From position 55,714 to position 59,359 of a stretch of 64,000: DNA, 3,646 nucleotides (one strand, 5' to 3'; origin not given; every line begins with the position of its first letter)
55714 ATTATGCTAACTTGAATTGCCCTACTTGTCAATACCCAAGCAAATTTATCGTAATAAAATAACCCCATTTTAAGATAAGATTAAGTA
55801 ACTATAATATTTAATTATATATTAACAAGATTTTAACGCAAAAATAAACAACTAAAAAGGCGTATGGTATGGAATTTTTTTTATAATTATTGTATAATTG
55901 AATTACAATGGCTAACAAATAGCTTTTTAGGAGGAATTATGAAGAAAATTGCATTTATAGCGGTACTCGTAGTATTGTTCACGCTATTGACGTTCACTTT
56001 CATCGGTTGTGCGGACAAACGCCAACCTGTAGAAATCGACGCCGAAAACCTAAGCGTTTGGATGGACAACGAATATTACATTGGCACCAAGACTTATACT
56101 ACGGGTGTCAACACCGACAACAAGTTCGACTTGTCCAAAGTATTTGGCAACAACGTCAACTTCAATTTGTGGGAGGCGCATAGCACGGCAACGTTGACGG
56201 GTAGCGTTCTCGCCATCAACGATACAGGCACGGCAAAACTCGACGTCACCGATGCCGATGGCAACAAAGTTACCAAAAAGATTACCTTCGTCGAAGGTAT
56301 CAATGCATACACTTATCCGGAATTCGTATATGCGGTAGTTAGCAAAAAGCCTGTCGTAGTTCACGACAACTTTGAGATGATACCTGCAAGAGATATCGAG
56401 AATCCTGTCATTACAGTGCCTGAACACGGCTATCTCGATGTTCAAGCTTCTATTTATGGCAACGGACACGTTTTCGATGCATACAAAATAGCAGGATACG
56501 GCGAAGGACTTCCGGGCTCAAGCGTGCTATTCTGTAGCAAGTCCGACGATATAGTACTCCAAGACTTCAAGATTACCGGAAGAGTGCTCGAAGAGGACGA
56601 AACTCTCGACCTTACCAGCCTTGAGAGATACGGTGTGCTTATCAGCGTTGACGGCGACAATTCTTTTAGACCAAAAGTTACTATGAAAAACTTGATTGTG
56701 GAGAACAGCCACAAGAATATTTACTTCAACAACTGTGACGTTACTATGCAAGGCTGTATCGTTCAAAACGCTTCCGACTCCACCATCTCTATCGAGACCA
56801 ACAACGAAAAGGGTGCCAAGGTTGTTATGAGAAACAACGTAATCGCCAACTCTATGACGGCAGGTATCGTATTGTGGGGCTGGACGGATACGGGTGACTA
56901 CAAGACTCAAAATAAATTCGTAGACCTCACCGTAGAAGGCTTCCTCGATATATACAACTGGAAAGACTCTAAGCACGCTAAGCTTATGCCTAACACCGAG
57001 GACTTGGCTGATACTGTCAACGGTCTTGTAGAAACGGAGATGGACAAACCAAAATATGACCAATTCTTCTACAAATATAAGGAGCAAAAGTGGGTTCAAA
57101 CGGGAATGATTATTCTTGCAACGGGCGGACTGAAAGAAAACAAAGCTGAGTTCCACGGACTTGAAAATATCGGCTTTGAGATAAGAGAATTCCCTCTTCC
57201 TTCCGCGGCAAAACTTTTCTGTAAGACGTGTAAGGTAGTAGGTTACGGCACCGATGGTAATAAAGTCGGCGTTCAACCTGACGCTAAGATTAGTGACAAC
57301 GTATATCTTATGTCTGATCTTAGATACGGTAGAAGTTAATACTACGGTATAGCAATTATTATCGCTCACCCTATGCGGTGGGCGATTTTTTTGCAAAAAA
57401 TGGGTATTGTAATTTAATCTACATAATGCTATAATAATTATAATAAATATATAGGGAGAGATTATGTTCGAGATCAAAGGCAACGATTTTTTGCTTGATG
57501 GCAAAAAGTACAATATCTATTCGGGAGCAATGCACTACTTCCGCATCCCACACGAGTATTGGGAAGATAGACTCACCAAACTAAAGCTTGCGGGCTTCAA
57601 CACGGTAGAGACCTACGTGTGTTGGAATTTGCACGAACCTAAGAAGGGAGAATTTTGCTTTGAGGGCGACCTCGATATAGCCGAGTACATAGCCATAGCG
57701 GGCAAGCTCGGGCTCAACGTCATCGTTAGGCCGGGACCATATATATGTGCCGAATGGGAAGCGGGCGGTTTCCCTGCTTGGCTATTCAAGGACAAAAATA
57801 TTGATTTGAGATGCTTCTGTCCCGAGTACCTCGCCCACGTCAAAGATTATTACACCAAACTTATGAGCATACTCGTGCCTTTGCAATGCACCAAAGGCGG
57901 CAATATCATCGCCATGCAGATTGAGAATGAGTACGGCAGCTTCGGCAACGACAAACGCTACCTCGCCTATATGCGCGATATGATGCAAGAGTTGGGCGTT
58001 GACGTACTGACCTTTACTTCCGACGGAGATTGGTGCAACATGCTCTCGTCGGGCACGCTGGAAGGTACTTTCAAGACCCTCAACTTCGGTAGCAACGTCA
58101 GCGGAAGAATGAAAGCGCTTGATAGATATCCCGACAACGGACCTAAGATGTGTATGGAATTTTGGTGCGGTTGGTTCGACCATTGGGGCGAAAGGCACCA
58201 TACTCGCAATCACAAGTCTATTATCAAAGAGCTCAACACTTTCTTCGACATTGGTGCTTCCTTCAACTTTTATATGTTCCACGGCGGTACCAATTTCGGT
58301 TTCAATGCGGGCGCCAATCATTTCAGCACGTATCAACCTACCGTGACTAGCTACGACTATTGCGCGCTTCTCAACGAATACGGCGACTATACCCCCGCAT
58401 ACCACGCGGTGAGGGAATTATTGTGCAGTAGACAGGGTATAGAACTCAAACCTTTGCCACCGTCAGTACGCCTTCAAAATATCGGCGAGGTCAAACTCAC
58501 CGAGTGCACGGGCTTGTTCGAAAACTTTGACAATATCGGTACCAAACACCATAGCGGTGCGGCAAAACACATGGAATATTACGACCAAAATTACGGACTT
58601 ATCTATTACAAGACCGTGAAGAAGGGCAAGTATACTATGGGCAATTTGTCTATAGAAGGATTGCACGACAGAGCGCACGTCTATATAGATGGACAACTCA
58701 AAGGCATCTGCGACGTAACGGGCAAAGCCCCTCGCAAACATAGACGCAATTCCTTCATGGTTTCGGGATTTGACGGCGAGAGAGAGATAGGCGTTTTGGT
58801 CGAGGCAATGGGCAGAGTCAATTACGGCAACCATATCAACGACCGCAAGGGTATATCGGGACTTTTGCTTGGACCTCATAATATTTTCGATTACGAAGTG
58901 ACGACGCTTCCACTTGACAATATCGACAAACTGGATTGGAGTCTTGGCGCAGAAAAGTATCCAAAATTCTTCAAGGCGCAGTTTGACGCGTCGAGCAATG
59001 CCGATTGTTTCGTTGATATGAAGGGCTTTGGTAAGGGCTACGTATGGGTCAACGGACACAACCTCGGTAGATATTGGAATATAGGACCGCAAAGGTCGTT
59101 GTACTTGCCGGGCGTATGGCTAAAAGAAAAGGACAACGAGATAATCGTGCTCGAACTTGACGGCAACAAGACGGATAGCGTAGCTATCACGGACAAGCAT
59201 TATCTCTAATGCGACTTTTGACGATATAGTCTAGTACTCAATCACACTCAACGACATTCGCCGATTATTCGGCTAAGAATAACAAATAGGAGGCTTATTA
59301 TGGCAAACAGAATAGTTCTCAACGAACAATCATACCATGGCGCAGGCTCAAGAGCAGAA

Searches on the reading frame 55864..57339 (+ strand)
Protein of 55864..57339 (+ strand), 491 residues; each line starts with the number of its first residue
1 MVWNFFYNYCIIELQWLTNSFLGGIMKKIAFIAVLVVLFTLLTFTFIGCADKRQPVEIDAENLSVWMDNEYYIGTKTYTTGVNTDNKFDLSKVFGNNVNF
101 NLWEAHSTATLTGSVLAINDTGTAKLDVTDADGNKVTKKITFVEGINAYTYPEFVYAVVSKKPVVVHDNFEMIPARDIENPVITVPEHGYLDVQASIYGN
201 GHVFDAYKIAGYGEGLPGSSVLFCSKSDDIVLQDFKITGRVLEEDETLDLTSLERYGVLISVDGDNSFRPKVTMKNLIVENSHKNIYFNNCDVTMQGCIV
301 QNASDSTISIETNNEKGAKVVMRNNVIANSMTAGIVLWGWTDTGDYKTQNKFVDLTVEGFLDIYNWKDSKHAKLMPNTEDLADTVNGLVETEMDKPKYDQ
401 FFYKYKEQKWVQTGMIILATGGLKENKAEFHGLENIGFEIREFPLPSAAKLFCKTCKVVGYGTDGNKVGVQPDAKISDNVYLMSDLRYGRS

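Call 80: search_protein_families(library=pfam, proteins=[window:55864-57339:+], max_evalue=0.00001)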
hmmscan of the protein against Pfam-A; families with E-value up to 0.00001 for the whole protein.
window:55864-57339:+ (491 aa): 1 family
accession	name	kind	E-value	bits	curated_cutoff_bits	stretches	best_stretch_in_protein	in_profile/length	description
PF13229.12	Beta_helix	-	4.9e-07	29.9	25.9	1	274-342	82-149/158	Right handed beta helix region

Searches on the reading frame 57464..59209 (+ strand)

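Call 80: search_protein_families(library=pfam, proteins=[window:57464-59209:+], max_evalue=0.00001)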
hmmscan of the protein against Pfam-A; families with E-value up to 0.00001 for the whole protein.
window:57464-59209:+ (581 aa): 4 families
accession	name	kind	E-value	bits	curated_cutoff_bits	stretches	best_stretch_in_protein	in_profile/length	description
PF01301.25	Glyco_hydro_35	-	1.5e-115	386.6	27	1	9-320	2-316/319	Glycosyl hydrolases family 35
PF21467.3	BetaGal_gal-bd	-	3.1e-25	88.5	27.3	1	500-558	1-62/62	Beta-galactosidase, galactose-binding domain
PF21317.3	BetaGal_ABD_1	-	1e-18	67.8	27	1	370-482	4-112/113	Beta-galactosidase, first all-beta domain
PF02449.21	Glyco_hydro_42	-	1.6e-08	34.8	21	1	27-159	6-140/376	Beta-galactosidase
